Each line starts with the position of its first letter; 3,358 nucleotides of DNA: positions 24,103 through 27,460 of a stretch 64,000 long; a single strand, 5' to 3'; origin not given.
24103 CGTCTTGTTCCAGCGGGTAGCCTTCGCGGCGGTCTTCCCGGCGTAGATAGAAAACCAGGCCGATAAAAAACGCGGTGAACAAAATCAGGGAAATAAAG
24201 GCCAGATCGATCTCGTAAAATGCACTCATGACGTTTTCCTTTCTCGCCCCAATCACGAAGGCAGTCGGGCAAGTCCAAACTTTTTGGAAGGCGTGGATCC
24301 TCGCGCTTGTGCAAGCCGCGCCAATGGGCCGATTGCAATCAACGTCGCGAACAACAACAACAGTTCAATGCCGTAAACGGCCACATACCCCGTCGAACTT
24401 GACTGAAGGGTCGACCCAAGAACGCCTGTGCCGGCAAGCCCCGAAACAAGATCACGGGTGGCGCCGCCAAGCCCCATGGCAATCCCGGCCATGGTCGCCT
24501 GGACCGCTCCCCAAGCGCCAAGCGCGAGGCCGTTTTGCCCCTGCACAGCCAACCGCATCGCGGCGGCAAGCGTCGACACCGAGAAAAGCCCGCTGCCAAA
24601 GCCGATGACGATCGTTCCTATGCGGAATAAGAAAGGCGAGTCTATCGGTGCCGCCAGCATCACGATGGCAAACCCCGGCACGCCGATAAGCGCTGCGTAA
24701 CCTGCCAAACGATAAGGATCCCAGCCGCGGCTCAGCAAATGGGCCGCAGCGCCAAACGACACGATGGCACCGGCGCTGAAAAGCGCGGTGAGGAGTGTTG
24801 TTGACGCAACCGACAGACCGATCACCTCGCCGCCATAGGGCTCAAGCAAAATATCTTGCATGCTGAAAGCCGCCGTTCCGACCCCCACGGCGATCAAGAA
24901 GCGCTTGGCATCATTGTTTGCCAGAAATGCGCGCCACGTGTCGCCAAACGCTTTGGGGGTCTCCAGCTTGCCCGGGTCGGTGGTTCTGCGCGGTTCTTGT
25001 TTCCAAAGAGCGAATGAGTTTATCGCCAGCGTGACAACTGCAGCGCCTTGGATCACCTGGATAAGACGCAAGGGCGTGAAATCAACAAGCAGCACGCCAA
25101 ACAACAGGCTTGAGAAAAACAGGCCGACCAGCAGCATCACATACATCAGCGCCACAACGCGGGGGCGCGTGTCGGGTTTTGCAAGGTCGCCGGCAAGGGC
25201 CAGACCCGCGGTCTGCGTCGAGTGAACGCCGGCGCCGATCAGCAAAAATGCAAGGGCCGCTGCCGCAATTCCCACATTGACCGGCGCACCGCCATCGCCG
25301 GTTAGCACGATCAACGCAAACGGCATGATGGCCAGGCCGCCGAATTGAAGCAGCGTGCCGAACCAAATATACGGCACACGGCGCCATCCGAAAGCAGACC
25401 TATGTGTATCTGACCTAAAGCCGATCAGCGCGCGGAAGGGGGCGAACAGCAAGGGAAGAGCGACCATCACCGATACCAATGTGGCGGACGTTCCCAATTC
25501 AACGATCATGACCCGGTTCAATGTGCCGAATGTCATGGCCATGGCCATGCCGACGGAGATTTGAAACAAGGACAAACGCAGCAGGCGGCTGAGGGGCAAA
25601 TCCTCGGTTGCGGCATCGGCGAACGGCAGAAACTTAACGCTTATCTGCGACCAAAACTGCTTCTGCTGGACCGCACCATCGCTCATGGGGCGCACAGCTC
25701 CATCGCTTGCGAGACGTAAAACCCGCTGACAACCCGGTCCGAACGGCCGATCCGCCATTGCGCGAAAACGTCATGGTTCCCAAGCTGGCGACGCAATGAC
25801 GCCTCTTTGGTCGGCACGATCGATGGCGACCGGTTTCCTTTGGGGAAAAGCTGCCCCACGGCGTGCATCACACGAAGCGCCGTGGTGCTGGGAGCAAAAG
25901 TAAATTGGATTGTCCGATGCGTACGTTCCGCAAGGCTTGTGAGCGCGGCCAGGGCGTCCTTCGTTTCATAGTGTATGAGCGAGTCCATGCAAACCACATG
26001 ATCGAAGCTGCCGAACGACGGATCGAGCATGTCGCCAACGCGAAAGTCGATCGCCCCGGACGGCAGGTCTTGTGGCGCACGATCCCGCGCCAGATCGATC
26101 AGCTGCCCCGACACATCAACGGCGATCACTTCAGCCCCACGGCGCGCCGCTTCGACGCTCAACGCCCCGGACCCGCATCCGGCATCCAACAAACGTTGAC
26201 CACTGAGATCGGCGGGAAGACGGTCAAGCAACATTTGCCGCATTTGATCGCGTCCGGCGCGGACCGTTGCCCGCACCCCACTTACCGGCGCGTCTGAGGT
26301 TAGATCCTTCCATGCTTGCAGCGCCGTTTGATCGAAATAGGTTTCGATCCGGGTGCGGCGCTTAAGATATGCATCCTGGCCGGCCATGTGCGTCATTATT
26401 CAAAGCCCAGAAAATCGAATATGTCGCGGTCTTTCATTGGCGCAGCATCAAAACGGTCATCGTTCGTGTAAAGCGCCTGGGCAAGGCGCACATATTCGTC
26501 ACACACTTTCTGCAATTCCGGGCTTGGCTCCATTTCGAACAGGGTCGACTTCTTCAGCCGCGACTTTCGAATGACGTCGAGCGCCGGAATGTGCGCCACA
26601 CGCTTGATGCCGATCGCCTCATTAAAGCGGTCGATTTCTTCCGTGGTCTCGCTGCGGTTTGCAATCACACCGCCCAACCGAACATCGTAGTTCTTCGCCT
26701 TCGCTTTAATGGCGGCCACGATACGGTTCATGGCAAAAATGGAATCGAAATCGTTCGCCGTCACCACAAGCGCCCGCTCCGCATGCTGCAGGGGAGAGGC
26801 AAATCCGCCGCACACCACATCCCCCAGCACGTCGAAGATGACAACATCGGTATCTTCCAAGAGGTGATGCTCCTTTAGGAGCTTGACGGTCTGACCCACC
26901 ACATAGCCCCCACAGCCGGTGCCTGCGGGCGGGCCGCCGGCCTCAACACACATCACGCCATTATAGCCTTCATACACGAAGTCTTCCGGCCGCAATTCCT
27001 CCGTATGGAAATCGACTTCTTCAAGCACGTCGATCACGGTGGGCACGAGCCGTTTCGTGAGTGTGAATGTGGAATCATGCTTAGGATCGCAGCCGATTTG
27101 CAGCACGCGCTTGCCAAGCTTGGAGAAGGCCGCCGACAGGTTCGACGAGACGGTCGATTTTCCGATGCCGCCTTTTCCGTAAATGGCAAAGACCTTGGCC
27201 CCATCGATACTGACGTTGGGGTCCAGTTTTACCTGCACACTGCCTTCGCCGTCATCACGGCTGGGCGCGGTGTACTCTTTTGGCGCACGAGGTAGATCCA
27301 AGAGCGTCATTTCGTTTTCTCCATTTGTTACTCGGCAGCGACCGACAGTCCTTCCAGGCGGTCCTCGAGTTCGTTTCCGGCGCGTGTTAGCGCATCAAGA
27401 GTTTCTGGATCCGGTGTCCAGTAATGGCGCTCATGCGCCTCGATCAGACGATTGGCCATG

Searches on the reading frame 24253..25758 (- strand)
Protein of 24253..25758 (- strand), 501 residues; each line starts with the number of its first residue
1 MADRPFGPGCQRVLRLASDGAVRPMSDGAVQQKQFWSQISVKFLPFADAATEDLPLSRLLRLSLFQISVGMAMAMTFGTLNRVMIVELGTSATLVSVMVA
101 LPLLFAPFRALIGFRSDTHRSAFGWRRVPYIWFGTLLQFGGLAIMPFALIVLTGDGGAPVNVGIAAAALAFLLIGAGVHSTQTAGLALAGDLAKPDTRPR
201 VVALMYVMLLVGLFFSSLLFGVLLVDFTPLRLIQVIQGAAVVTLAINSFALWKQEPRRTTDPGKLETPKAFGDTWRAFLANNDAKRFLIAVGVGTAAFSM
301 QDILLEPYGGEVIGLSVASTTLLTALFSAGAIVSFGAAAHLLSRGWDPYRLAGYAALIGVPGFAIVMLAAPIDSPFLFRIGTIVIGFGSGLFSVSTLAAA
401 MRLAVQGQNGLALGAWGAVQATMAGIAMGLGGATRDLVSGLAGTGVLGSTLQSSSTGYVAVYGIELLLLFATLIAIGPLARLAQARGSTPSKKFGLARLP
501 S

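Call 12: search_protein_families(library=pfam, proteins=[window:24253-25758:-], max_evalue=0.0001)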
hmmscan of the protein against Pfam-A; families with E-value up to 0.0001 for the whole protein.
window:24253-25758:- (501 aa): 2 families
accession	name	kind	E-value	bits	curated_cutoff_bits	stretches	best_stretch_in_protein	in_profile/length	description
PF03209.21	PUCC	-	6.2e-138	460.6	21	1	79-481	1-398/401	PUCC protein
PF07690.21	MFS_1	-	6.2e-22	78.4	33.4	1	63-427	2-346/347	Major Facilitator Superfamily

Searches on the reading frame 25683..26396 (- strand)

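Call 12: search_protein_families(library=pfam, proteins=[window:25683-26396:-], max_evalue=0.0001)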
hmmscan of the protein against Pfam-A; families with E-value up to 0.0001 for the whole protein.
window:25683-26396:- (237 aa): 10 families
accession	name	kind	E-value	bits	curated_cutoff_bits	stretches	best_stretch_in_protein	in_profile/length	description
PF07109.17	Mg-por_mtran_C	-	2.7e-31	108.2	27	1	136-234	1-95/97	Magnesium-protoporphyrin IX methyltransferase C-terminus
PF13649.12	Methyltransf_25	-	4.1e-16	59.9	27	1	70-156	2-90/97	Methyltransferase domain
PF08241.18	Methyltransf_11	-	1.2e-13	51.9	21.2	1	70-150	1-78/95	Methyltransferase domain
PF08242.18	Methyltransf_12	-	1.3e-10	42.3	30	1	70-154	1-87/98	Methyltransferase domain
PF13847.12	Methyltransf_31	-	1.4e-10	41.5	27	1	65-146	3-88/145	Methyltransferase domain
PF13489.12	Methyltransf_23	-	1.1e-08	35.4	27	1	51-157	8-106/164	Methyltransferase domain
PF05175.20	MTS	-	1.5e-08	35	23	1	50-136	17-104/170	Methyltransferase small domain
PF03602.21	Cons_hypoth95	-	8.6e-07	29.2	24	1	44-98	20-75/182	Conserved hypothetical protein 95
PF02353.26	CMAS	-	1e-05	25.5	27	1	49-142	47-139/273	Mycolic acid cyclopropane synthetase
PF06325.19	PrmA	-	3.6e-05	23.9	22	1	63-107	159-204/296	Ribosomal protein L11 methyltransferase (PrmA)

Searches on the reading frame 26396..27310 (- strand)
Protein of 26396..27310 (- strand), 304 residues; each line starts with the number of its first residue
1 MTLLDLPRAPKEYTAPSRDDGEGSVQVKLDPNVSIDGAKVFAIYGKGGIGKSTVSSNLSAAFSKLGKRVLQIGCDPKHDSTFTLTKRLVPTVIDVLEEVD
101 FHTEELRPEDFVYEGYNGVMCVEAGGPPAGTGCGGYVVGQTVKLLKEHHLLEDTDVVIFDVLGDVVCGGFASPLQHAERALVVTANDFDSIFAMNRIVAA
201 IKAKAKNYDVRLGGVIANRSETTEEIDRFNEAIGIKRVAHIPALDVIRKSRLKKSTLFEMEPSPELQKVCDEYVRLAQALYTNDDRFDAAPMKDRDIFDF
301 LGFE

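Call 12: search_protein_families(library=pfam, proteins=[window:26396-27310:-], max_evalue=0.0001)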
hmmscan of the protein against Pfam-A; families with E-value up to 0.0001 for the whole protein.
window:26396-27310:- (304 aa): 5 families
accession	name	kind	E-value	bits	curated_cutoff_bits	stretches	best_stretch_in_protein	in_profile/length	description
PF00142.24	Fer4_NifH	-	4e-89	299.1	25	1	41-301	3-265/271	4Fe-4S iron sulfur cluster binding proteins, NifH/frxC family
PF01656.29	CbiA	-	7.1e-14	52.3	25.4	1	41-250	2-112/125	CobQ/CobB/MinD/ParA nucleotide binding domain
PF13614.12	AAA_31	-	8.6e-10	39.3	27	1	41-96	4-63/177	AAA domain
PF02374.21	ArsA_ATPase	-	4.5e-08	33.1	24.3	1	39-80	2-43/305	Anion-transporting ATPase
PF10609.15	ParA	-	2e-05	24.6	27.1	1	41-69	7-35/246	NUBPL iron-transfer P-loop NTPase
